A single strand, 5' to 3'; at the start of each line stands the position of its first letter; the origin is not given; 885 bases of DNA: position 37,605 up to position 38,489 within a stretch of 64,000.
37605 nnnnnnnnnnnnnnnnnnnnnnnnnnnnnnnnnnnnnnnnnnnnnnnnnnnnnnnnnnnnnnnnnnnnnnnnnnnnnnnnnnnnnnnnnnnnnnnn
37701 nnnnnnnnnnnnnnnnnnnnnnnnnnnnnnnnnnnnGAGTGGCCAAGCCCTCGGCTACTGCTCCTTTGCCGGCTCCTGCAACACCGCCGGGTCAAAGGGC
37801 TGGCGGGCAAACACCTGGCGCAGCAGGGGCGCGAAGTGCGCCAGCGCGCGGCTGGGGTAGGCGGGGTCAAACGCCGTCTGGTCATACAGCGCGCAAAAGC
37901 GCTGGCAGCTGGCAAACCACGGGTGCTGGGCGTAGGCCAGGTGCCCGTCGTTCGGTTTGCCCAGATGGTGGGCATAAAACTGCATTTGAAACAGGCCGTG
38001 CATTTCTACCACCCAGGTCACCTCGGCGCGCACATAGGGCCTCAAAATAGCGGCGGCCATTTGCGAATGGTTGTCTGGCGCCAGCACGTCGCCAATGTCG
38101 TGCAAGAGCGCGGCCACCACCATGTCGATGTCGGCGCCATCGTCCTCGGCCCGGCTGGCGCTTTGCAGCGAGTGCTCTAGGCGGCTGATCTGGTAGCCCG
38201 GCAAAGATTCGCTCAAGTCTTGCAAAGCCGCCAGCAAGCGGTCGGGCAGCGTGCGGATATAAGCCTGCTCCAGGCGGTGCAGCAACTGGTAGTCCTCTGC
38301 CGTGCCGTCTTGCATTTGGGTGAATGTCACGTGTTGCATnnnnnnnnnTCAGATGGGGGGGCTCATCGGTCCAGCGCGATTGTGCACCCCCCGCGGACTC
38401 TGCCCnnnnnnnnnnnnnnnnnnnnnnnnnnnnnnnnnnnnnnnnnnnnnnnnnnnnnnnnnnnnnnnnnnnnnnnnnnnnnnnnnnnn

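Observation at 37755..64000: A ~26 kb quaternary-amine catabolic region combining CoA-dependent butyrobetaine-to-carnitine, carnitine-to-betaine, MttB-type demethylation and sarcosine oxidation, with extra orphan enzymes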

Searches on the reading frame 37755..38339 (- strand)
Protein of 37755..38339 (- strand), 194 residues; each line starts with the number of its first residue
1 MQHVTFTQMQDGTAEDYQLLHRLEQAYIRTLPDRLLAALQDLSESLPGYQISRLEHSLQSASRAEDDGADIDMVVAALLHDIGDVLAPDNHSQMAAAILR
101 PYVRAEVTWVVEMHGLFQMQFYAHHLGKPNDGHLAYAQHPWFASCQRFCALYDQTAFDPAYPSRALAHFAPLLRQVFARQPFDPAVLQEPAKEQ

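Call 4: search_protein_families(library=ncbifam, proteins=[window:37755-38339:-], max_evalue=0.00001)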
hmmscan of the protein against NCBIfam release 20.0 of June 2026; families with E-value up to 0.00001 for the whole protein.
window:37755-38339:- (194 aa): 3 families
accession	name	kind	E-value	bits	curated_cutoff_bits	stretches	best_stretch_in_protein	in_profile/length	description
TIGR03276.1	Phn-HD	hypoth_equivalog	6.1e-11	42.2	214.6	1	48-98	21-71/179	phosphonate degradation HD-domain oxygenase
NF052439.1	HMPDioxPhnZ1GIM8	equivalog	2.9e-07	30.2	300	1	34-92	25-83/199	hydroxymethylphosphonate dioxygenase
NF049941.1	HyMthAminphonOxyTmpB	equivalog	5.4e-07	29.5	300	1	48-85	25-62/188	(R)-1-hydroxy-2-trimethylaminoethylphosphonate oxygenase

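Call 5: search_protein_families(library=pfam, proteins=[window:37755-38339:-], max_evalue=0.001)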
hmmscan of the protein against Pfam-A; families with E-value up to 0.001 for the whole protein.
window:37755-38339:- (194 aa): 2 families
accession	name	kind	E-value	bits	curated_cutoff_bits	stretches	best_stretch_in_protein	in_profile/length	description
PF01966.28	HD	-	1e-06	29.5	22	1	53-117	1-88/116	HD domain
PF05153.21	MIOX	-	0.00029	20.9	25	1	42-87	48-94/249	Myo-inositol oxygenase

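Call 28: search_solved_structures(query=window:37755-38339:-, max_evalue=0.01, show_alignments=3)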
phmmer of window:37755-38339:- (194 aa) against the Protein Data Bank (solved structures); distinct sequences matched with E-value up to 0.01: 4.
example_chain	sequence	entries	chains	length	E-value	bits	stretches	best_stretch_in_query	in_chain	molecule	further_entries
4n6w_A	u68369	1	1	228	4e-06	30.3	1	40-86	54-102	Predicted HD phosphohydrolase PhnZ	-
4mlm_A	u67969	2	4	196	4.2e-06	30.2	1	46-86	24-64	Predicted HD phosphohydrolase PhnZ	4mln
4n71_A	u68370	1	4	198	4.3e-06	30.2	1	46-86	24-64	Predicted HD phosphohydrolase PhnZ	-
6npa_A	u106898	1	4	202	0.0021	21.4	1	46-85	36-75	TmpB, (R)-1-hydroxy-2-trimethylaminoethylphosphonate oxygenase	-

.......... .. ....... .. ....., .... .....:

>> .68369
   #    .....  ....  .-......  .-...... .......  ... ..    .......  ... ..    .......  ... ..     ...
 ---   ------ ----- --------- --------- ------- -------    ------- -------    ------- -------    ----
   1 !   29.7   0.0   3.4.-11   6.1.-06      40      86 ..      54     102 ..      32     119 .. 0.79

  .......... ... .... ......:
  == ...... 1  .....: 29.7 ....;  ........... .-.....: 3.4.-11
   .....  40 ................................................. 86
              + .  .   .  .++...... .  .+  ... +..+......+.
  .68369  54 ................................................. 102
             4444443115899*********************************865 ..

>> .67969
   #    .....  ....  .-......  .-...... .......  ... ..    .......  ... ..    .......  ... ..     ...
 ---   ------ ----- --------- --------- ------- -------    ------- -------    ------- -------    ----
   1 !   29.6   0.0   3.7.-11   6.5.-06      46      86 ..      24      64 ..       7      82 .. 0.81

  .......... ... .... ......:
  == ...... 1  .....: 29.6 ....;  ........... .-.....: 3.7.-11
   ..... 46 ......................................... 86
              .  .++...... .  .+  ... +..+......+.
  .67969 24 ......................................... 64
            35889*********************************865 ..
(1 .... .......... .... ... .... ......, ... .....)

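Call 42: find_homologous_proteins(query=window:37755-38339:-, max_evalue=1e-10)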
Query window:37755-38339:- (194 aa): 3440 proteins with E <= 1e-10 among 3683 candidates; the best 120 are listed.
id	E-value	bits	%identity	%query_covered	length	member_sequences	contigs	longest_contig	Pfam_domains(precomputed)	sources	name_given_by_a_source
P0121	8.2e-118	409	93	99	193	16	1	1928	PF01966.29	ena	-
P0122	3.3e-117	407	94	99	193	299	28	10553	PF01966.29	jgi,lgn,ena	-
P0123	6.6e-117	406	93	99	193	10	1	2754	PF01966.29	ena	-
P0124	9.8e-117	406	93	99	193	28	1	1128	PF01966.29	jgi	jgi:predicted HD phosphohydrolase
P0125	3.9e-116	404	92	99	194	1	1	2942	PF01966.29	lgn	-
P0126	3.3e-114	397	91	99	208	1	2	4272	PF01966.29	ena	-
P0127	7.1e-112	390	92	95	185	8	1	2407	PF01966.29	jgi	jgi:predicted HD phosphohydrolase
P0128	3.9e-111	387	90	99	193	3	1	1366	PF01966.29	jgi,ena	-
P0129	1.7e-104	366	86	98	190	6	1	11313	PF01966.29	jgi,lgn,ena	-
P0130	1.2e-97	343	77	99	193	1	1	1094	-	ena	-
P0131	5.3e-97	341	77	99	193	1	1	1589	-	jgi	jgi:predicted HD phosphohydrolase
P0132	1.3e-96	340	77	98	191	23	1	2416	PF01966.29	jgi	-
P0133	1.6e-95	337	74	99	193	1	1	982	-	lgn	-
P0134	1.1e-94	334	76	97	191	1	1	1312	PF01966.29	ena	-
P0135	5.6e-94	331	76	97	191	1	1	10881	PF01966.29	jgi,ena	jgi:predicted HD phosphohydrolase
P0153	4.3e-92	325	76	98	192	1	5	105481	PF01966.29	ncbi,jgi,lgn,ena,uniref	ncbi:HD domain-containing protein [Rhodoferax sp.]|jgi:predicted HD phosphohydrolase|uniref:HD domai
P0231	3.9e-89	316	70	99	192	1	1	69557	-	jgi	jgi:predicted HD phosphohydrolase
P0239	7.9e-89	315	70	99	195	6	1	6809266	PF01966.29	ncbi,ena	-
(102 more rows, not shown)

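Call 43: find_encoding_contigs(protein=P0239, flank=8000, max_places=2)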
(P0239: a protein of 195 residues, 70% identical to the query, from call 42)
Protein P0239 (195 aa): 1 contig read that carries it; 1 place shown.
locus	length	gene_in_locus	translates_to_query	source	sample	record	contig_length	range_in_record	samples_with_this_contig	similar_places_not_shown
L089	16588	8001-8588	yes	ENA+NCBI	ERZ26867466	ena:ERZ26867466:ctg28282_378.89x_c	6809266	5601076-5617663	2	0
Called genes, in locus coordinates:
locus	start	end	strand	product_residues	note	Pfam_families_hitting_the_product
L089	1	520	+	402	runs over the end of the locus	PF02515:CoA_transf_3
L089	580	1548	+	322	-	PF03401:TctC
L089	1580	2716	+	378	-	PF02771:Acyl-CoA_dh_N, PF02770:Acyl-CoA_dh_M, PF00441:Acyl-CoA_dh_1, PF08028:Acyl-CoA_dh_2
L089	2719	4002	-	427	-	PF07995:GSDH, PF07589:PEP_exosort_dom (weak)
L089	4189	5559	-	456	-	PF00392:GntR, PF00155:Aminotran_1_2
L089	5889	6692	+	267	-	PF07589:PEP_exosort_dom (weak)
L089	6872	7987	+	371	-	PF02668:TauD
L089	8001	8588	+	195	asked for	PF01966:HD (weak)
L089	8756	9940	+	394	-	PF05147:LANC_like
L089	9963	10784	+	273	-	PF12746:GNAT_acetyltran, PF00583:Acetyltransf_1 (weak), PF08445:FR47 (weak)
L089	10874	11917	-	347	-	PF14226:DIOX_N, PF03171:2OG-FeII_Oxy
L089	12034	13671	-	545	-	PF00005:ABC_tran, PF02463:SMC_N (faint), PF13555:AAA_29 (faint), PF20703:nSTAND1 (faint), PF13304:AAA_21 (faint), PF08352:oligo_HPY (faint), PF00005:ABC_tran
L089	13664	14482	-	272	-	PF12911:OppC_N, PF00528:BPD_transp_1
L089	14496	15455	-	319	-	PF19300:BPD_transp_1_N, PF00528:BPD_transp_1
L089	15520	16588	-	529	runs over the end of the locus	PF00496:SBP_bac_5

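Call 44: find_encoding_contigs(protein=P0153, flank=8000, max_places=2)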
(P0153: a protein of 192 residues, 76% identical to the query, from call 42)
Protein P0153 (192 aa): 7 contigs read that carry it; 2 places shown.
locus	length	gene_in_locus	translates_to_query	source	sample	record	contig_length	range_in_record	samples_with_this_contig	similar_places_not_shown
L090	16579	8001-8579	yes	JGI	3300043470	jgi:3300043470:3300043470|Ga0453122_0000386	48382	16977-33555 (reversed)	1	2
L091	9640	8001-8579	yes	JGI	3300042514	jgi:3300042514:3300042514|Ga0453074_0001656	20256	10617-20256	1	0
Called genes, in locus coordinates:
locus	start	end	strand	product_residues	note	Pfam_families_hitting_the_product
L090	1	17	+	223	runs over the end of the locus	PF02586:SRAP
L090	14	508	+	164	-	PF01451:LMWPc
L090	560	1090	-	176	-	PF03167:UDG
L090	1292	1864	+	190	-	PF04832:SOUL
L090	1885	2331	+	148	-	-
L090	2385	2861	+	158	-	PF19649:DUF6152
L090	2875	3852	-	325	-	PF03009:GDPD, PF13653:GDPD_2 (weak)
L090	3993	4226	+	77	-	-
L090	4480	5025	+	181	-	-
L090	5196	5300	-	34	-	-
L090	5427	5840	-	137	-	PF04828:GFA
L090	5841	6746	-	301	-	PF00126:HTH_1, PF03466:LysR_substrate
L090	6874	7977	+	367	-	PF02668:TauD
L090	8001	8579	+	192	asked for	PF01966:HD (faint)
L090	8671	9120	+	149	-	PF07879:PHB_acc_N, PF05233:PHB_acc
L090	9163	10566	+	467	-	PF00919:UPF0004, PF04055:Radical_SAM, PF18693:TRAM_2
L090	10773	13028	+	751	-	PF08206:OB_RNB, PF17876:CSD2, PF00773:RNB, PF00575:S1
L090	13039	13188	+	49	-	-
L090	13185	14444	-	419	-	PF01266:DAO, PF03486:HI0933_like (faint), PF07992:Pyr_redox_2 (faint), PF13450:NAD_binding_8 (weak)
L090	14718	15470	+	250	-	PF00318:Ribosomal_S2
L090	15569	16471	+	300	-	PF00889:EF_TS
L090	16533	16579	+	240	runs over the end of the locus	PF00696:AA_kinase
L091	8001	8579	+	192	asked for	PF01966:HD (faint)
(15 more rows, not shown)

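Call 45: find_encoding_contigs(protein=P0231, flank=8000, max_places=2)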
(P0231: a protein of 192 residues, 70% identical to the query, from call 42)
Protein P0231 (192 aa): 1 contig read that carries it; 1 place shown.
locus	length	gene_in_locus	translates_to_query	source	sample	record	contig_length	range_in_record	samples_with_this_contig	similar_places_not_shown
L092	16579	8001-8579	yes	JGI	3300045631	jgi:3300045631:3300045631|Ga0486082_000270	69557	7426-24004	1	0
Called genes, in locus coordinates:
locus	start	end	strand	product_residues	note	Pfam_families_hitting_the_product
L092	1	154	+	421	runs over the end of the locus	PF00990:GGDEF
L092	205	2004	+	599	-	PF00515:TPR_1 (faint), PF07719:TPR_2 (faint), PF13181:TPR_8 (faint), PF13371:TPR_9 (faint), PF13414:TPR_11 (faint), PF13428:TPR_14 (faint), PF13431:TPR_17 (faint), PF13844:Glyco_transf_41, +1 more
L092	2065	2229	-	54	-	-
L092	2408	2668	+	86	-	-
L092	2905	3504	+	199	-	PF02627:CMD (weak)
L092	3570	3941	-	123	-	PF05899:Cupin_3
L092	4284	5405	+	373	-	PF01266:DAO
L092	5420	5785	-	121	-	PF04828:GFA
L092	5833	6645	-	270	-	PF00126:HTH_1, PF03466:LysR_substrate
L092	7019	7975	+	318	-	PF02668:TauD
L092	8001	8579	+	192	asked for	-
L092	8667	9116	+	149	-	PF07879:PHB_acc_N, PF05233:PHB_acc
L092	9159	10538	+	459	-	PF00919:UPF0004, PF04055:Radical_SAM, PF18693:TRAM_2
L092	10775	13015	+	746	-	PF08206:OB_RNB, PF17876:CSD2, PF00773:RNB, PF00575:S1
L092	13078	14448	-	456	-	PF03853:YjeF_N, PF01256:Carb_kinase, PF08543:Phos_pyr_kin (weak)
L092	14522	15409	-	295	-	PF23023:Anti-Pycsar_Apyc1 (faint), PF00753:Lactamase_B (weak), PF12706:Lactamase_B_2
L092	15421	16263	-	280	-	PF08668:HDOD, PF01966:HD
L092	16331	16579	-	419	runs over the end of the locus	PF01266:DAO, PF07992:Pyr_redox_2 (faint), PF13450:NAD_binding_8 (weak)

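Call 48: search_protein_families(library=ncbifam, proteins=[L090:6874-7977:+, L089:6872-7987:+], max_evalue=0.00001)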
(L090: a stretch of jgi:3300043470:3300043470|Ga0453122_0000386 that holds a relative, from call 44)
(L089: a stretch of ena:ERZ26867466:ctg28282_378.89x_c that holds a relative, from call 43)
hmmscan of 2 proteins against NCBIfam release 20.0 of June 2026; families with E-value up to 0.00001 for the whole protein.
L090:6874-7977:+ (367 aa): 4 families
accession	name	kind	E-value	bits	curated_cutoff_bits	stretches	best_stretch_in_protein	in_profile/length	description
NF049936.1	TriMthamethphnDioxTmpA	equivalog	1.7e-121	405.5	400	1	19-366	7-365/366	2-trimethylaminoethylphosphonate dioxygenase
TIGR02409.1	carnitine_bodg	equivalog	2.6e-75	253.8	414.75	1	24-363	12-365/366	gamma-butyrobetaine dioxygenase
TIGR02410.1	carnitine_TMLD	equivalog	2.5e-48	165.5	268.3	1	125-355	117-353/362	trimethyllysine dioxygenase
NF043003.1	ClavSyn_CS1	equivalog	1e-06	28.5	450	1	163-339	103-275/312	clavaminate synthase Cs1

L089:6872-7987:+ (371 aa): 4 families
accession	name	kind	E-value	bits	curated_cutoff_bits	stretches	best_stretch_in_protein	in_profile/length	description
NF049936.1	TriMthamethphnDioxTmpA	equivalog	9e-118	393.2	400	1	23-368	9-365/366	2-trimethylaminoethylphosphonate dioxygenase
TIGR02409.1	carnitine_bodg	equivalog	1.9e-74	250.9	414.75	1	25-365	11-365/366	gamma-butyrobetaine dioxygenase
TIGR02410.1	carnitine_TMLD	equivalog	9.5e-50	170.1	268.3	1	120-357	110-353/362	trimethyllysine dioxygenase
NF043003.1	ClavSyn_CS1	equivalog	3.1e-07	30.2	450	1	169-352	107-288/312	clavaminate synthase Cs1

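Call 88: predict_structure(alignment_id=A1)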
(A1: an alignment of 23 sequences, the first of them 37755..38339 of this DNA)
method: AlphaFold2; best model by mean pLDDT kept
length: 194 residues; sequences in the alignment: 23
mean_pLDDT: 87.2   pTM: 0.82
mean pLDDT of the five models: 87.2, 87.0, 84.8, 82.1, 58.0
residues with pLDDT >= 90: 118; 70-90: 53; 50-70: 20; < 50: 3
segments of 3 or more residues with pLDDT < 50: 192-194
pLDDT, mean of each block of 10 residues (from residue 1): 61 82 85 93 78 94 98 97 84 93 94 93 86 94 96 94 96 94 62 48
secondary structure, 60 per line:
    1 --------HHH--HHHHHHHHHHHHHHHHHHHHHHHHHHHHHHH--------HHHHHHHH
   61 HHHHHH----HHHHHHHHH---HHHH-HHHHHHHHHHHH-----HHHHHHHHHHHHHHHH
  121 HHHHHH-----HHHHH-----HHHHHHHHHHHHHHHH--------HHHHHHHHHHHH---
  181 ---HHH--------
elements in order: H14-44 H53-66 H71-79 H83-86 H88-99 H105-126 H132-136 H142-157 H166-177
